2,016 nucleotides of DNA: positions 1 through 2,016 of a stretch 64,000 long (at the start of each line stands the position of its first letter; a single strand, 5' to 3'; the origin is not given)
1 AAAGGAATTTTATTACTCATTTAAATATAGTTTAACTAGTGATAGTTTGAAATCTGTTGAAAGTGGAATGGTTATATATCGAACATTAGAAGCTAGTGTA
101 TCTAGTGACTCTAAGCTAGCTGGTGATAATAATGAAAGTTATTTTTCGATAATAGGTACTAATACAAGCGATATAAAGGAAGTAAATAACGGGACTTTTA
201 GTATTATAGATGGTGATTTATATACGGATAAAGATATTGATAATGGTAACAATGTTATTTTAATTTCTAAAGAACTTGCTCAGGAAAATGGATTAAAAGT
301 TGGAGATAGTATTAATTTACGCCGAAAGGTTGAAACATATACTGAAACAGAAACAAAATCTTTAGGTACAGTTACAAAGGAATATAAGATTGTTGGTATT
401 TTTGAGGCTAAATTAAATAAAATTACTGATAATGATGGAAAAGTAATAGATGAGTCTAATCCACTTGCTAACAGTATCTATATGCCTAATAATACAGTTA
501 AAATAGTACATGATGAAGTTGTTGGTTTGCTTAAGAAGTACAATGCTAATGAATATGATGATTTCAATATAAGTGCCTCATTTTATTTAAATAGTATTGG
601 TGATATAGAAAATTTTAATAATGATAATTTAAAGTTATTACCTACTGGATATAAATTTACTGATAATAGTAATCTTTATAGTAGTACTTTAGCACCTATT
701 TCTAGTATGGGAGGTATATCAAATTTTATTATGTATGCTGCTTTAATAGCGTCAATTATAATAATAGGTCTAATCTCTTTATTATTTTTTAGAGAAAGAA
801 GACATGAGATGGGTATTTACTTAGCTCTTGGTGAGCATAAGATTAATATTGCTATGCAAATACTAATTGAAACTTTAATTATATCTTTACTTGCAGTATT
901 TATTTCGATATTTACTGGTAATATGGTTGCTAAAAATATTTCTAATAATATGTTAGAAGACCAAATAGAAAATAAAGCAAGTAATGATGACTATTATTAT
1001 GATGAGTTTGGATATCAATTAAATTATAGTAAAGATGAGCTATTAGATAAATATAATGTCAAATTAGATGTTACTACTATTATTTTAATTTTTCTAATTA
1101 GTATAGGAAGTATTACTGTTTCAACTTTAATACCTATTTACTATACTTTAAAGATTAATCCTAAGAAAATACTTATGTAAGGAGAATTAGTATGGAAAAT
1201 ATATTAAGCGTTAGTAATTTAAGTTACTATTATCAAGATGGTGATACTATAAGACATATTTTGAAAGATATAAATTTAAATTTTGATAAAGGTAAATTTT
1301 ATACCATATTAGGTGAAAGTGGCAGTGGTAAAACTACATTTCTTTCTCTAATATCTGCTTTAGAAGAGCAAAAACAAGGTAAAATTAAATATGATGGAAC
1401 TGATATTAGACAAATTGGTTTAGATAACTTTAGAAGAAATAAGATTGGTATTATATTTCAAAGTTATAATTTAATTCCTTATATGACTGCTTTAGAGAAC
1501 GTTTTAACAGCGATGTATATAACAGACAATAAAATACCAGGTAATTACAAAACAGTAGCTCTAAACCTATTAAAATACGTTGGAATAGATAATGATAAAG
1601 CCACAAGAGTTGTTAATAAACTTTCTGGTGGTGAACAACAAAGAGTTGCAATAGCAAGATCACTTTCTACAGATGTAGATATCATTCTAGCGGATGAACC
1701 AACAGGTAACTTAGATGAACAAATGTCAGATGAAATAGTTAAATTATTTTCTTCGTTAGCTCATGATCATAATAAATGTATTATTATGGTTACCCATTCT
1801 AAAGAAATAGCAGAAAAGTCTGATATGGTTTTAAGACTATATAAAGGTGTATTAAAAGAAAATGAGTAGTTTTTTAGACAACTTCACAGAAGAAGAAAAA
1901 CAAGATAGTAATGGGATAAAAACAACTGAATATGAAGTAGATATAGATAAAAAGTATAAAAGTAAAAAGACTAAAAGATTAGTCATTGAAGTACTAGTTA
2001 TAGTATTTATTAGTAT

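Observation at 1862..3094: Stand-alone multi-PASTA protein lacking kinase or transpeptidase domain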

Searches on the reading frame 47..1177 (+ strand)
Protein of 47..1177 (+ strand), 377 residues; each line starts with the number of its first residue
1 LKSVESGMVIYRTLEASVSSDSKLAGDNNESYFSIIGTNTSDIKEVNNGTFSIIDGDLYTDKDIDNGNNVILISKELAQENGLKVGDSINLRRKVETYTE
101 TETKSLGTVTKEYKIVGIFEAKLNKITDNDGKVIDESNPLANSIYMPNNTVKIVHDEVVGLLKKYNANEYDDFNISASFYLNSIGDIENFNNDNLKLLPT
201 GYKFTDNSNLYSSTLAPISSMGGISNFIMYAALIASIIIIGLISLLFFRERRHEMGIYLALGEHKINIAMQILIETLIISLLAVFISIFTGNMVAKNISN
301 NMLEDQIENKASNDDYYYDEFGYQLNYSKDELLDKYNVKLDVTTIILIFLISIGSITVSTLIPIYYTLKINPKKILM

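Call 3: search_protein_families(library=pfam, proteins=[window:47-1177:+], max_evalue=1)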
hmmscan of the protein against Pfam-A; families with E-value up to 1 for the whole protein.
window:47-1177:+ (377 aa): 5 families
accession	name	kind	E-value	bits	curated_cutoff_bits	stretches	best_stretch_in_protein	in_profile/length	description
PF02687.27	FtsX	-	1.2e-12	48.4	25.5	1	226-372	1-120/120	FtsX-like permease C-terminal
PF12704.14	MacB_PCD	-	6.9e-09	36.7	27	1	24-152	80-177/207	MacB-like periplasmic core domain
PF25425.1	YfjL_N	-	0.081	13.7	27.8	1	271-326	6-61/97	YfjL-like, N-terminal domain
PF00406.28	ADK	-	0.088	13.4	26.8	1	290-343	51-106/151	Adenylate kinase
PF07242.16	DUF1430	-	0.66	10.7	28.2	1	233-290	4-61/100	Protein of unknown function (DUF1430)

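Call 4: search_protein_families(library=ncbifam, proteins=[window:47-1177:+], max_evalue=1)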
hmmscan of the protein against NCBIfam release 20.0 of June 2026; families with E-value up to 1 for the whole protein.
window:47-1177:+ (377 aa): 7 families
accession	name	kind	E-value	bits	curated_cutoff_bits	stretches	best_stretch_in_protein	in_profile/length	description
TIGR03434.1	ADOP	subfamily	5.8e-06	24.7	622.3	1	225-301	682-757/803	ADOP family duplicated permease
TIGR02212.1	lolCE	equivalog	9.8e-06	24.7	362.45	1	24-124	101-194/411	lipoprotein-releasing ABC transporter permease subunit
NF011141.0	PRK14555.1-1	equivalog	0.00067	19.6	140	1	63-104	88-129/142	RNA-binding protein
TIGR02866.1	CoxB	equivalog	0.013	15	147.7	1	226-324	14-108/202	cytochrome c oxidase subunit II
NF007826.0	PRK10535.1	equivalog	0.017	13.4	966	1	233-294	530-594/648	macrolide ABC transporter ATP-binding protein/permease MacB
NF001194.0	PRK00159.1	equivalog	0.06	13.5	102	1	227-280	30-83/87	cell division protein CrgA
TIGR01243.1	CDC48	subfamily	0.1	10.8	802.65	1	32-123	25-112/733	CDC48 family AAA ATPase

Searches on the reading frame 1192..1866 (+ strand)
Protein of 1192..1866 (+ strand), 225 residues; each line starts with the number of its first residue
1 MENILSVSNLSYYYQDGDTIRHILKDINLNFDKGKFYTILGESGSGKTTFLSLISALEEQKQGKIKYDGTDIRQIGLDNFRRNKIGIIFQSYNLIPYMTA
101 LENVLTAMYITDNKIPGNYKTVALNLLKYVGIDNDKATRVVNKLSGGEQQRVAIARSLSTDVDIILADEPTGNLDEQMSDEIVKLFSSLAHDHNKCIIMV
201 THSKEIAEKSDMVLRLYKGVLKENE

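Call 3: search_protein_families(library=pfam, proteins=[window:1192-1866:+], max_evalue=1)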
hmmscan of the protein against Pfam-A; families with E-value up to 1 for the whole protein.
window:1192-1866:+ (225 aa): 28 families (the best 25 are shown)
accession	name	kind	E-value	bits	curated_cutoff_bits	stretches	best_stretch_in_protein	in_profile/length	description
PF00005.33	ABC_tran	-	6e-34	118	25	1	24-171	1-136/137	ABC transporter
PF13175.12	AAA_15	-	9.2e-07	29.2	32.1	2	24-95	14-91/374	AAA ATPase domain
PF02463.25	SMC_N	-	3.7e-06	26.9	40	1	25-218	16-213/220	RecF/RecN/SMC N terminal domain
PF13304.12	AAA_21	-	0.00024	21.7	27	2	37-57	2-22/304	AAA domain, putative AbiEii toxin, Type IV TA system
PF25199.1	nSTAND_NTPase5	-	0.0025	18.1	34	1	23-52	28-59/145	Novel STAND NTPase 5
PF13401.12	AAA_22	-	0.0043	17.8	27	1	34-91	5-33/130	AAA domain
PF13558.12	SbcC_Walker_B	-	0.0057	17.3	27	1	137-186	26-88/90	SbcC/RAD50-like, Walker B motif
PF05783.17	DLIC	-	0.0075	15.6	19.7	1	34-85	25-77/471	Dynein light intermediate chain (DLIC)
PF13555.12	AAA_29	-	0.0092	16.1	27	1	29-52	17-40/61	P-loop containing region of AAA domain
PF13476.12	AAA_23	-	0.011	16.8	27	1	25-55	11-40/201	AAA domain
PF19975.5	DO-GTPase1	-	0.011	15.5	27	1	39-70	2-33/271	Double-GTPase 1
PF01583.26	APS_kinase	-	0.012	16.1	21.1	0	39-74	7-43/152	Adenylylsulphate kinase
PF13238.12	AAA_18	-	0.018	15.9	29.4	0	39-75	3-31/128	AAA domain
PF20720.3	nSTAND3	-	0.018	15.2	27.2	1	32-55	15-38/155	Novel STAND NTPase 3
PF03205.20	MobB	-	0.026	14.8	26.6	1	38-86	3-56/133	Molybdopterin guanine dinucleotide synthesis protein B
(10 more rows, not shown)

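Call 4: search_protein_families(library=ncbifam, proteins=[window:1192-1866:+], max_evalue=1)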
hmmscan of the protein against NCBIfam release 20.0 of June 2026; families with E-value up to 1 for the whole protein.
window:1192-1866:+ (225 aa): 205 families (the best 25 are shown)
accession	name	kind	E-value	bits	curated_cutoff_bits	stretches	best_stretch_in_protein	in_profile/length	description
TIGR03608.1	L_ocin_972_ABC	subfamily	2.7e-56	190.3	254.85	1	21-216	11-206/206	putative bacteriocin export ABC transporter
TIGR02982.1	heterocyst_DevA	subfamily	4.5e-54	183.3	295.8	1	5-221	2-219/220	ABC exporter ATP-binding subunit, DevA family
TIGR02211.1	LolD_lipo_ex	equivalog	5.8e-54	182.9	307.75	1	4-222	1-220/221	lipoprotein-releasing ABC transporter ATP-binding protein LolD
TIGR02315.1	ABC_phnC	equivalog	2.2e-51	174.7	266.1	1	4-211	1-214/243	phosphonate ABC transporter ATP-binding protein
TIGR02673.1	FtsE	equivalog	1.9e-50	171.5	264.85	1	6-211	3-204/214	cell division ATP-binding protein FtsE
NF007879.0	PRK10584.1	equivalog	3.9e-48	164.1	336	1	2-224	4-227/228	putative ABC transporter ATP-binding protein YbbA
NF008639.0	PRK11629.1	equivalog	8e-46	156.3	360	1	4-223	6-226/234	lipoprotein-releasing ABC transporter ATP-binding protein LolD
NF038007.1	ABC_ATP_DarD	equivalog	5.3e-43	147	375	1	5-220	2-217/218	darobactin export ABC transporter ATP-binding protein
NF007826.0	PRK10535.1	equivalog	2.3e-42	145.1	966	1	1-221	1-221/648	macrolide ABC transporter ATP-binding protein/permease MacB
TIGR03005.1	ectoine_ehuA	equivalog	2.8e-40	138.1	345.4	1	22-224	14-228/252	ectoine/hydroxyectoine ABC transporter ATP-binding protein EhuA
NF007027.0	PRK09493.1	equivalog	3.1e-40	138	379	1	22-211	15-203/240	glutamine ABC transporter ATP-binding protein GlnQ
TIGR01186.1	proV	subfamily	3.2e-40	138.4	326.6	1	24-205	9-191/363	betaine/proline/choline family ABC transporter ATP-binding protein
TIGR04521.1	ECF_ATPase_2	equivalog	3.7e-40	137.8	330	1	6-221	2-223/279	energy-coupling factor transporter ATPase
TIGR00972.1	3a0107s01c2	equivalog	1.8e-39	135.6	343.2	1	5-224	2-224/248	phosphate ABC transporter ATP-binding protein PstB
NF043075.1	MMSYN1_0197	equivalog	2e-38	132.2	550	1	3-221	1-211/341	spermidine/putrescine ABC transporter ATP-binding protein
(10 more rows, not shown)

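Call 72: search_solved_structures(query=window:1192-1866:+, max_evalue=1e-30)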
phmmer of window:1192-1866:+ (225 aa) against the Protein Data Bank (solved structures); distinct sequences matched with E-value up to 1e-30: 74 (the best 60 are shown).
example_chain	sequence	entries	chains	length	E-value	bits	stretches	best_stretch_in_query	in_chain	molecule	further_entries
1f3o_A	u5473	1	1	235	1.8e-43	152.2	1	6-222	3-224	HYPOTHETICAL ABC TRANSPORTER ATP-BINDING PROTEIN MJ0796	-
1l2t_A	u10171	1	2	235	4.8e-43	150.8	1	6-222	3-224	Hypothetical ABC transporter ATP-binding protein MJ0796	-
3tif_A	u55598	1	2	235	6.7e-42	147.1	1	6-222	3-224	Uncharacterized ABC transporter ATP-binding protein MJ0796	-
5lil_A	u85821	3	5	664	5.2e-41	144.2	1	3-219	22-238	Macrolide export ATP-binding/permease protein MacB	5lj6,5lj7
8j5q_D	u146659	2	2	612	1.8e-39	139.1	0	3-223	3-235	Uncharacterized ABC transporter ATP-binding protein Rv1281c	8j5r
9o9x_A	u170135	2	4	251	1.2e-38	136.5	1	22-222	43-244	ABC transporter ATP-binding protein YtrE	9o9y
8j5s_D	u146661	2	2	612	1.3e-38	136.4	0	3-223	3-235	Uncharacterized ABC transporter ATP-binding protein Rv1281c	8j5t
7v8l_D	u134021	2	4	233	9.3e-38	133.6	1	4-220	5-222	Lipoprotein-releasing system ATP-binding protein LolD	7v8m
9rlc_D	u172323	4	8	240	1e-37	133.4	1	4-220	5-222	Lipoprotein-releasing system ATP-binding protein LolD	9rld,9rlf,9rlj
9rle_D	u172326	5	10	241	1e-37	133.4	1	4-220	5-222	Lipoprotein-releasing system ATP-binding protein LolD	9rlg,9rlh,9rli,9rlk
7arh_F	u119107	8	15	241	1e-37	133.4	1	4-220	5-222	Lipoprotein-releasing system ATP-binding protein LolD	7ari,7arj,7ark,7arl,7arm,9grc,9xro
7mdy_D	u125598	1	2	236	1.2e-37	133.2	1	4-220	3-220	Lipoprotein-releasing system ATP-binding protein LolD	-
9ge6_B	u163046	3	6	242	1.4e-37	132.9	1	2-223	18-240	Uncharacterized ABC transporter ATP-binding protein YbbA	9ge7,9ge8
7mdx_D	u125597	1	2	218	2.4e-37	132.2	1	5-215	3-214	Lipoprotein-releasing system ATP-binding protein LolD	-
7v8i_D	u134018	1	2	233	2.4e-37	132.2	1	4-220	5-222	Lipoprotein-releasing system ATP-binding protein LolD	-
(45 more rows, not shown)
